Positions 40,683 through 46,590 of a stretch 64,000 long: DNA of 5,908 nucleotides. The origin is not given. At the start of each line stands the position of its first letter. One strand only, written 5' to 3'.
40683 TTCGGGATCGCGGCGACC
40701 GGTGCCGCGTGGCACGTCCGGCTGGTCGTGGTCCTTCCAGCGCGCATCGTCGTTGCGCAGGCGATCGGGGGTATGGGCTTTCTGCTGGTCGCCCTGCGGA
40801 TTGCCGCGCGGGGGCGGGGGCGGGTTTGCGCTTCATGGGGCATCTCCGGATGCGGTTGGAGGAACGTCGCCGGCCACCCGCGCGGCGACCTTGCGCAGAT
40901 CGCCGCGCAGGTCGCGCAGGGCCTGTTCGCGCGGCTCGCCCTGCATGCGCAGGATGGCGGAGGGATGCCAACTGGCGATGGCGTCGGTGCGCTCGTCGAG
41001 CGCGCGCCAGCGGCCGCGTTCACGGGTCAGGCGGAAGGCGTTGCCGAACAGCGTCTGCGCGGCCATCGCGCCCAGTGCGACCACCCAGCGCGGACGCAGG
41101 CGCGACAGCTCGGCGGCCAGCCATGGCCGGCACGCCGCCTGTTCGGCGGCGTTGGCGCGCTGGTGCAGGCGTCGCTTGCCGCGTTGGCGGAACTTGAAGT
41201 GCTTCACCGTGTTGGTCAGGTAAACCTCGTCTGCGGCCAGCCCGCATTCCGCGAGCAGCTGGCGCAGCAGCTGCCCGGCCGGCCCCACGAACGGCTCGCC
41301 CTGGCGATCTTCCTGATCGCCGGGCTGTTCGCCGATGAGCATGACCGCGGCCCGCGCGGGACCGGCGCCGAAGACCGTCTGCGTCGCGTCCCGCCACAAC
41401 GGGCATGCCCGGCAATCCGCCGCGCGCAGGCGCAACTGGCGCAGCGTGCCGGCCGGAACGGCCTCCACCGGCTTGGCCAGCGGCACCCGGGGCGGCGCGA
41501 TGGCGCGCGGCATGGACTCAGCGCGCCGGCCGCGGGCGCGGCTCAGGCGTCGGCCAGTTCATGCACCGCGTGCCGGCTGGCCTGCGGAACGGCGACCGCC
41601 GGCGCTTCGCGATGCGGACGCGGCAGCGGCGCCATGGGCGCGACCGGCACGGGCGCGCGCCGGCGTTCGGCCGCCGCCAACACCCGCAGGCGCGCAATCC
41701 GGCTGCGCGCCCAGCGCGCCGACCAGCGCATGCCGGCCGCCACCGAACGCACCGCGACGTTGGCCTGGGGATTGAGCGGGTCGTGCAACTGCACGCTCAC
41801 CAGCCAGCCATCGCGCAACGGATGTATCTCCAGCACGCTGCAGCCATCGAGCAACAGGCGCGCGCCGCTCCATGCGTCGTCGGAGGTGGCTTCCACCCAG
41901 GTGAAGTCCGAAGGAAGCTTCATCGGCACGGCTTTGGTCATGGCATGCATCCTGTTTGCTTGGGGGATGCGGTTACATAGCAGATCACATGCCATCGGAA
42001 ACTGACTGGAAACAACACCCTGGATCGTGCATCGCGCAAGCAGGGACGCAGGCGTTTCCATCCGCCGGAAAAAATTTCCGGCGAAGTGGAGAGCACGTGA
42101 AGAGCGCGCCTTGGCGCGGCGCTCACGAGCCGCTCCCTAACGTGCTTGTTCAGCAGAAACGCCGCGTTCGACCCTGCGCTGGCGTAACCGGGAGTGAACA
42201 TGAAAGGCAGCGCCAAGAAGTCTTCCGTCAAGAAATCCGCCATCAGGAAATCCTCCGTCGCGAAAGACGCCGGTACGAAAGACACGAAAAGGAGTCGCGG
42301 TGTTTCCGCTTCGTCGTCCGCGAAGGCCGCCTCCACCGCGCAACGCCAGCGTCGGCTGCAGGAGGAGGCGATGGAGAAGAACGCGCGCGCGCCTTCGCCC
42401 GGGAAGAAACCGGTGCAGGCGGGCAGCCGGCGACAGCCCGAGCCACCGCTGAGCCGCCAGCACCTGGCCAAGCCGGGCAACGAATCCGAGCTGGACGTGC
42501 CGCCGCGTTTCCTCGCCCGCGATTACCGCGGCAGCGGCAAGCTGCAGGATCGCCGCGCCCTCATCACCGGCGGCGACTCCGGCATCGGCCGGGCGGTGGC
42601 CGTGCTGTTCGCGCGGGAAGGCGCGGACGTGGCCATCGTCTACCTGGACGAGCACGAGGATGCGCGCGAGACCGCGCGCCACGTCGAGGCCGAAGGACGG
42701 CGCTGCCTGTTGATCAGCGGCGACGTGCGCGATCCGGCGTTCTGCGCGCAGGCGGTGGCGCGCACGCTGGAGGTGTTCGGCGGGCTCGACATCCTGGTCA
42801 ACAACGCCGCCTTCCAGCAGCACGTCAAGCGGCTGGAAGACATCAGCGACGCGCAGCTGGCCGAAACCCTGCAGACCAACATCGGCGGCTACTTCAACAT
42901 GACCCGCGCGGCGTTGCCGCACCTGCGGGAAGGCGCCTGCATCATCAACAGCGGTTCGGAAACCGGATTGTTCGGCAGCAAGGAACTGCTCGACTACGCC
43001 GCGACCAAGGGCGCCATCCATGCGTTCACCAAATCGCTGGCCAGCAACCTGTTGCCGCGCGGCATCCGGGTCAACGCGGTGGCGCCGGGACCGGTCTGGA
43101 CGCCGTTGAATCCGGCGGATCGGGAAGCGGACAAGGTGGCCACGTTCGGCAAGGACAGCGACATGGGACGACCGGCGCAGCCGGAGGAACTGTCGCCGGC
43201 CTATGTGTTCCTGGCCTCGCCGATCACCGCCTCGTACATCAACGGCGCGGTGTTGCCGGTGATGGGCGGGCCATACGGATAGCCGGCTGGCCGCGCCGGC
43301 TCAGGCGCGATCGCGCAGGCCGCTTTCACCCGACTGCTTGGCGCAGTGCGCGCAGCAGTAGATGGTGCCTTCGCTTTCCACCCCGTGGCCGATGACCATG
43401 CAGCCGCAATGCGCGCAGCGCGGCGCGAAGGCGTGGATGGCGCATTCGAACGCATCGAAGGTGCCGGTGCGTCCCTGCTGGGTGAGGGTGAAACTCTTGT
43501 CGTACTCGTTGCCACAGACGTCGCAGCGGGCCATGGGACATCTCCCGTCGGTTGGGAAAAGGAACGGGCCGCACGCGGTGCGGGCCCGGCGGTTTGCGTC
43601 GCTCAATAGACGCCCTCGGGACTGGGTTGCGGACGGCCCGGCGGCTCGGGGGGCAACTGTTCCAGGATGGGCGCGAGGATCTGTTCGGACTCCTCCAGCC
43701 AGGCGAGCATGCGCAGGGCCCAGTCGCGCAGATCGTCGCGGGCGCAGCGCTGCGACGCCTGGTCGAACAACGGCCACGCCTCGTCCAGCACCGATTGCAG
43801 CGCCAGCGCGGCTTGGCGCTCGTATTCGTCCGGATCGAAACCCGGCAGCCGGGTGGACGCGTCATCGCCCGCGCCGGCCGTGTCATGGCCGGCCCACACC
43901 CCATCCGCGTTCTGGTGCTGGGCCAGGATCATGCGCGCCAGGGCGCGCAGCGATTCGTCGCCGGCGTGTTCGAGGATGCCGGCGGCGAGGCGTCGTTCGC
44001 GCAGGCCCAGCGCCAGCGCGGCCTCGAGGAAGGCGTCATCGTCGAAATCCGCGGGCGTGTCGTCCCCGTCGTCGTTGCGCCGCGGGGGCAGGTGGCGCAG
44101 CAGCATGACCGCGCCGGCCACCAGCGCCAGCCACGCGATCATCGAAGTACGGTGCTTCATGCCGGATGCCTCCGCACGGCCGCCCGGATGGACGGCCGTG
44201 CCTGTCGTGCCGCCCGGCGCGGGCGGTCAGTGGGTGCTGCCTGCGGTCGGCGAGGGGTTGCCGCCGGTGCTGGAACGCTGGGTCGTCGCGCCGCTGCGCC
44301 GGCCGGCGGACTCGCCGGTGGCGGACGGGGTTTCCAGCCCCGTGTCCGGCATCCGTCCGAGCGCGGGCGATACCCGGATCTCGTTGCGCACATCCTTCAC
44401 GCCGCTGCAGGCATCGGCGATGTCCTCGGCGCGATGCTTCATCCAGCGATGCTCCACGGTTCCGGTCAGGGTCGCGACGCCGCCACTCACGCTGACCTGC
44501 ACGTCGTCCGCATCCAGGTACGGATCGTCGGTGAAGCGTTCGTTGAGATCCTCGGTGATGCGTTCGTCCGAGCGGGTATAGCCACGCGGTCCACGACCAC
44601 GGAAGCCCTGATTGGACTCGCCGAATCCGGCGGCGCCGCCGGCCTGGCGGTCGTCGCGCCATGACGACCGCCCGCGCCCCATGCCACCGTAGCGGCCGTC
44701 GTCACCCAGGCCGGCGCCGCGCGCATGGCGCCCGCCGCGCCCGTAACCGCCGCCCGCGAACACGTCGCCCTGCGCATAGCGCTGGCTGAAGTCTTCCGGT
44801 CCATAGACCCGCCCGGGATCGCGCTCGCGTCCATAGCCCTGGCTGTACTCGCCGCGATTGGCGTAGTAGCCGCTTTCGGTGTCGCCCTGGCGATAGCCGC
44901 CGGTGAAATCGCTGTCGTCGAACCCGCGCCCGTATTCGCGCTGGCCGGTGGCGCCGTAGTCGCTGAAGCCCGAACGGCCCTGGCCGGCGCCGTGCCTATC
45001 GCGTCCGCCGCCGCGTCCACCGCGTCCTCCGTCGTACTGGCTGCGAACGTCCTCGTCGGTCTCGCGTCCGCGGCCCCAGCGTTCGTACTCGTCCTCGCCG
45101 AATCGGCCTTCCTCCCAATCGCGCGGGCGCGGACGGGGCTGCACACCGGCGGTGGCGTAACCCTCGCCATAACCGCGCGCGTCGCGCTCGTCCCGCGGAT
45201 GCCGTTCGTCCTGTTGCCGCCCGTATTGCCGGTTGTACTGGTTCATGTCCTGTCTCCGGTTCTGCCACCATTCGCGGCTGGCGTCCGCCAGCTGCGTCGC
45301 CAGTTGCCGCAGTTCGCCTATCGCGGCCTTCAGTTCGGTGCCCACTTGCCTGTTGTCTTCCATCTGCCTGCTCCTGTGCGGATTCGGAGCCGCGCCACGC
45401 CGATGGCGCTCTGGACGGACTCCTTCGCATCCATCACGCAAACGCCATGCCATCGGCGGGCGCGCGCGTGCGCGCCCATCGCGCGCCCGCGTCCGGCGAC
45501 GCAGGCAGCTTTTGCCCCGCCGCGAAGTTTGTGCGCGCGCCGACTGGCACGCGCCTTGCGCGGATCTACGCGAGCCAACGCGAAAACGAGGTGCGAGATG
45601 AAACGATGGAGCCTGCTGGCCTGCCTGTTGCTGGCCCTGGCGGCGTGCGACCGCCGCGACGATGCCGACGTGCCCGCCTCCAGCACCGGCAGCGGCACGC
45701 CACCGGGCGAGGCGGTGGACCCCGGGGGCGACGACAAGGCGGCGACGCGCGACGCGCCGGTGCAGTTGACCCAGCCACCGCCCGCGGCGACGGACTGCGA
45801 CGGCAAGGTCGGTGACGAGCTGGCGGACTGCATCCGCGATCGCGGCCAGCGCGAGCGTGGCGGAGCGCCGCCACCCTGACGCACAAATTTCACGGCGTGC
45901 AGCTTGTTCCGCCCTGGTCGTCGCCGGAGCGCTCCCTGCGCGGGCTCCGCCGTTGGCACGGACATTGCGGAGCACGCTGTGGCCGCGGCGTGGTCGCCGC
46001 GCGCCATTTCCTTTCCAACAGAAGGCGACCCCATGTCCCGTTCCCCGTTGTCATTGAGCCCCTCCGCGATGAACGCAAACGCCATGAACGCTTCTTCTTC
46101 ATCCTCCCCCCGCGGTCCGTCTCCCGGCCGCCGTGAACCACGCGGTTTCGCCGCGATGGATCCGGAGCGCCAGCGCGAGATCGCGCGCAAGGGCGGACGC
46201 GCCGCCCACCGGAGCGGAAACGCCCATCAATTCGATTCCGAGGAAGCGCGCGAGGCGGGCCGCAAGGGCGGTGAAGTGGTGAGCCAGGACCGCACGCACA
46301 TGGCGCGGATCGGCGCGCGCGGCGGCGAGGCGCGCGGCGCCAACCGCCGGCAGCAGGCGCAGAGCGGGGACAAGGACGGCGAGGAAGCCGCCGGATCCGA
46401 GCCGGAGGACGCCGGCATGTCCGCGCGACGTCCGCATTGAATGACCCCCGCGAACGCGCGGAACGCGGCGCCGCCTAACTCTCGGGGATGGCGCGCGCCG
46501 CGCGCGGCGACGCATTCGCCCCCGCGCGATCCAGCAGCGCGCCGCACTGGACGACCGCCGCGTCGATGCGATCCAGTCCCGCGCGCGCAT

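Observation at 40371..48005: Stress/desiccation-type gene island driven by four sigma-54 promoters, next to a dedicated NtrC-family activator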

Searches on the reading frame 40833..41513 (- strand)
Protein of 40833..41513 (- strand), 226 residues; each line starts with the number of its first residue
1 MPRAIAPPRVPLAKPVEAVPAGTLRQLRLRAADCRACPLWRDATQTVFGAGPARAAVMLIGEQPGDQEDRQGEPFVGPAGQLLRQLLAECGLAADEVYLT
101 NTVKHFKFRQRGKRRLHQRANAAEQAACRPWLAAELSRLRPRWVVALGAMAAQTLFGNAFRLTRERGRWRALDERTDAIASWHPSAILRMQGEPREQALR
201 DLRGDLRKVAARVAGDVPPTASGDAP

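Call 9: search_protein_families(library=pfam, max_evalue=0.01, proteins=[window:40833-41513:-])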
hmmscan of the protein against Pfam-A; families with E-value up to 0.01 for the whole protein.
window:40833-41513:- (226 aa): 1 family
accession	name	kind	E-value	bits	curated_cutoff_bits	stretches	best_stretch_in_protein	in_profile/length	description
PF03167.25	UDG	-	1.5e-35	122.8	24.3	1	48-202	1-140/141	Uracil DNA glycosylase superfamily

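Call 48: search_protein_families(library=ncbifam, max_evalue=0.001, proteins=[window:40833-41513:-])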
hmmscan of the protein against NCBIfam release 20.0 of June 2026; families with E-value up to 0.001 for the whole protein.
window:40833-41513:- (226 aa): 3 families
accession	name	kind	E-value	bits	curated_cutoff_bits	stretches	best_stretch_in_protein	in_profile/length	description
TIGR03914.1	UDG_fam_dom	hypoth_equivalog_domain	7.5e-78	261.3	189.95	1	18-209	39-231/231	UdgX family uracil-DNA binding protein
TIGR00758.1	UDG_fam4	subfamily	2.6e-40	137.9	125.3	1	34-203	1-165/173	uracil-DNA glycosylase, family 4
NF040953.1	Arch_udg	equivalog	1.4e-36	125.7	250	1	26-202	3-179/184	type-4 uracil-DNA glycosylase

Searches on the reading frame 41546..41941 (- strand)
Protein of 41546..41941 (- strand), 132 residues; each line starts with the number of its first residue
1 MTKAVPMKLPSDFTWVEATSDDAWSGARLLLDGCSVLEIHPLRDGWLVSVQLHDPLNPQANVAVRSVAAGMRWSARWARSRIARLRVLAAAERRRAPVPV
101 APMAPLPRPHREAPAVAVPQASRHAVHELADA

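Call 9: search_protein_families(library=pfam, max_evalue=0.01, proteins=[window:41546-41941:-])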
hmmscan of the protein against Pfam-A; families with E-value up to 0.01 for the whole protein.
seq(132 aa): 0 families

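Call 48: search_protein_families(library=ncbifam, max_evalue=0.001, proteins=[window:41546-41941:-])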
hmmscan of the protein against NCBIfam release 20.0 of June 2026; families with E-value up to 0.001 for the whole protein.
seq(132 aa): 0 families

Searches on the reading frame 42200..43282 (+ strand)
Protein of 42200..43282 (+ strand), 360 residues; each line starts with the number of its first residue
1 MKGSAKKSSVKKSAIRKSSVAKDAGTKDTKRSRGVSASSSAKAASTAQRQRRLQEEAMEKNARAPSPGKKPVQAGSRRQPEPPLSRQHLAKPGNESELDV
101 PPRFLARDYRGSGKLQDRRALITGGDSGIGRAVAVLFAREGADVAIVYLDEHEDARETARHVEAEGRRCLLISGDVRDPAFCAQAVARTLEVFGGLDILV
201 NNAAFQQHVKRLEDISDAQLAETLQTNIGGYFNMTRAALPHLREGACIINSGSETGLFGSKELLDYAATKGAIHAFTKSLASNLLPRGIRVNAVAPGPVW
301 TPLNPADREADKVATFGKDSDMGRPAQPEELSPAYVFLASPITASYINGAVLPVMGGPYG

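Call 9: search_protein_families(library=pfam, max_evalue=0.01, proteins=[window:42200-43282:+])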
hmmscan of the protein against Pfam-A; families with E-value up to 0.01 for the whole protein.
window:42200-43282:+ (360 aa): 5 families
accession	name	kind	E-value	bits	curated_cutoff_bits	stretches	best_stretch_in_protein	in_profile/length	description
PF13561.12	adh_short_C2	-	3.9e-55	187.5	27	1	126-357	5-234/236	Enoyl-(Acyl carrier protein) reductase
PF00106.31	adh_short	-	6.3e-49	166.5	26.6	1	120-309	3-192/195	short chain dehydrogenase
PF08659.16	KR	-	3e-12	47.3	22.6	1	121-285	4-168/180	KR domain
PF01370.27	Epimerase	-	7.6e-06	25.9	20.9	1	120-241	1-105/240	NAD dependent epimerase/dehydratase family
PF16363.11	GDP_Man_Dehyd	-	0.0044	17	27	1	121-244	1-119/332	GDP-mannose 4,6 dehydratase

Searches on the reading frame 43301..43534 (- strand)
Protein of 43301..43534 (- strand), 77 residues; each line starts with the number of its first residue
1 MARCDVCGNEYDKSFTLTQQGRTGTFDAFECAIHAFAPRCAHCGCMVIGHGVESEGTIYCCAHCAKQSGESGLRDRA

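Call 9: search_protein_families(library=pfam, max_evalue=0.01, proteins=[window:43301-43534:-])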
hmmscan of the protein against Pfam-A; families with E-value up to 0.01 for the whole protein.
window:43301-43534:- (77 aa): 1 family
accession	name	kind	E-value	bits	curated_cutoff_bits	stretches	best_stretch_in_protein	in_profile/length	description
PF02069.22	Metallothio_Pro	-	0.00072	20.1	33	1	40-67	9-37/51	Prokaryotic metallothionein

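Call 48: search_protein_families(library=ncbifam, max_evalue=0.001, proteins=[window:43301-43534:-])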
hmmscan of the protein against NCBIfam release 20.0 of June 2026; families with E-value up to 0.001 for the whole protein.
window:43301-43534:- (77 aa): 0 families

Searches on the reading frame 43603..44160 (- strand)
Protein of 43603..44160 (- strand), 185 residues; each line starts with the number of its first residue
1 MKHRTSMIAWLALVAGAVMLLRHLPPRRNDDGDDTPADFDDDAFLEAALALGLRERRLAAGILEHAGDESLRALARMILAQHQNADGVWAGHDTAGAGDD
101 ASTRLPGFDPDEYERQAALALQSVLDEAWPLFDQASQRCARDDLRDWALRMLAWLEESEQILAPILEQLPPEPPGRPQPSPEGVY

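Call 9: search_protein_families(library=pfam, max_evalue=0.01, proteins=[window:43603-44160:-])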
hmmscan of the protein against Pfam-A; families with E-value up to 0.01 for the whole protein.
window:43603-44160:- (185 aa): 1 family
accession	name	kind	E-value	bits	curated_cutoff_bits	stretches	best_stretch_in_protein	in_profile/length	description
PF13628.12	DUF4142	-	0.0018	19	27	0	40-86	2-48/138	Domain of unknown function (DUF4142)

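Call 48: search_protein_families(library=ncbifam, max_evalue=0.001, proteins=[window:43603-44160:-])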
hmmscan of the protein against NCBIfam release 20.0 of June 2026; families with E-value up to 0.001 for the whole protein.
window:43603-44160:- (185 aa): 0 families

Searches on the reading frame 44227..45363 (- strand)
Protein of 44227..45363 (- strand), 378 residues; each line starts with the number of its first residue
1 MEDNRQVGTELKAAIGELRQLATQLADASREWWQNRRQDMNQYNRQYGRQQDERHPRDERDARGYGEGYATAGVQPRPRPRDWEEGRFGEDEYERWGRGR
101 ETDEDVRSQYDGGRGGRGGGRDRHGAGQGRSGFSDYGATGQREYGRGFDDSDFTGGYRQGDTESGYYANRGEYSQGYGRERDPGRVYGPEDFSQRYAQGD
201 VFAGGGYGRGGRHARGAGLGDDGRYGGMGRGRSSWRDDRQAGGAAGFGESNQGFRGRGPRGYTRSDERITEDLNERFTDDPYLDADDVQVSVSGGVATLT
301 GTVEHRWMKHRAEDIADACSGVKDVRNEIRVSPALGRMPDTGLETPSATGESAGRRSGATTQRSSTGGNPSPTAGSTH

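Call 9: search_protein_families(library=pfam, max_evalue=0.01, proteins=[window:44227-45363:-])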
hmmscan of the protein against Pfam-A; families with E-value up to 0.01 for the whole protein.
window:44227-45363:- (378 aa): 1 family
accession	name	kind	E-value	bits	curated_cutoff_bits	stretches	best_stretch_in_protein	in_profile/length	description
PF04972.22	BON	-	1.4e-18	67.4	27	1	265-333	1-69/69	BON domain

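Call 48: search_protein_families(library=ncbifam, max_evalue=0.001, proteins=[window:44227-45363:-])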
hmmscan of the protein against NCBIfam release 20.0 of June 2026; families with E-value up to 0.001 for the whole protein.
window:44227-45363:- (378 aa): 1 family
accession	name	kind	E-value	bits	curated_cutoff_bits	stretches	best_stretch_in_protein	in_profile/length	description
NF007858.0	PRK10568.1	equivalog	3.6e-09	36.5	174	1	265-332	138-205/206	molecular chaperone OsmY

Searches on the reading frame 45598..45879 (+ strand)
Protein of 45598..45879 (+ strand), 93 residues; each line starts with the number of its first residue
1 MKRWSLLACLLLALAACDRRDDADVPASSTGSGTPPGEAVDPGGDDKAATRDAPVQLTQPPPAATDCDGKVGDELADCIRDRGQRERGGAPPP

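Call 9: search_protein_families(library=pfam, max_evalue=0.01, proteins=[window:45598-45879:+])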
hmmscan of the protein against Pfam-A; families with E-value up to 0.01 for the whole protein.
window:45598-45879:+ (93 aa): 0 families

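Call 48: search_protein_families(library=ncbifam, max_evalue=0.001, proteins=[window:45598-45879:+])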
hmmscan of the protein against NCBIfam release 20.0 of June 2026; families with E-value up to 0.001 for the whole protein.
window:45598-45879:+ (93 aa): 0 families

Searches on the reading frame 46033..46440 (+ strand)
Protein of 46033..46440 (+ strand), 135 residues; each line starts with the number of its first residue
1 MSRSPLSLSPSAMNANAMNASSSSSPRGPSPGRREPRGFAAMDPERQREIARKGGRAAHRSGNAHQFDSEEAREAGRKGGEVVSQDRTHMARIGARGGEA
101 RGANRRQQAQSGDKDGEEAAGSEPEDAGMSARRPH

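Call 9: search_protein_families(library=pfam, max_evalue=0.01, proteins=[window:46033-46440:+])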
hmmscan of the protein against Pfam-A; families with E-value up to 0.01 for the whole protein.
window:46033-46440:+ (135 aa): 1 family
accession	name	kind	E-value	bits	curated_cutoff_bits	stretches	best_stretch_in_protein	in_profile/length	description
PF10685.14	KGG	-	7.3e-17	61.7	20.4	2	38-59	1-22/22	Stress-induced bacterial acidophilic repeat motif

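Call 48: search_protein_families(library=ncbifam, max_evalue=0.001, proteins=[window:46033-46440:+])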
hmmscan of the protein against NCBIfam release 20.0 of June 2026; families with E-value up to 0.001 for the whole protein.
window:46033-46440:+ (135 aa): 0 families
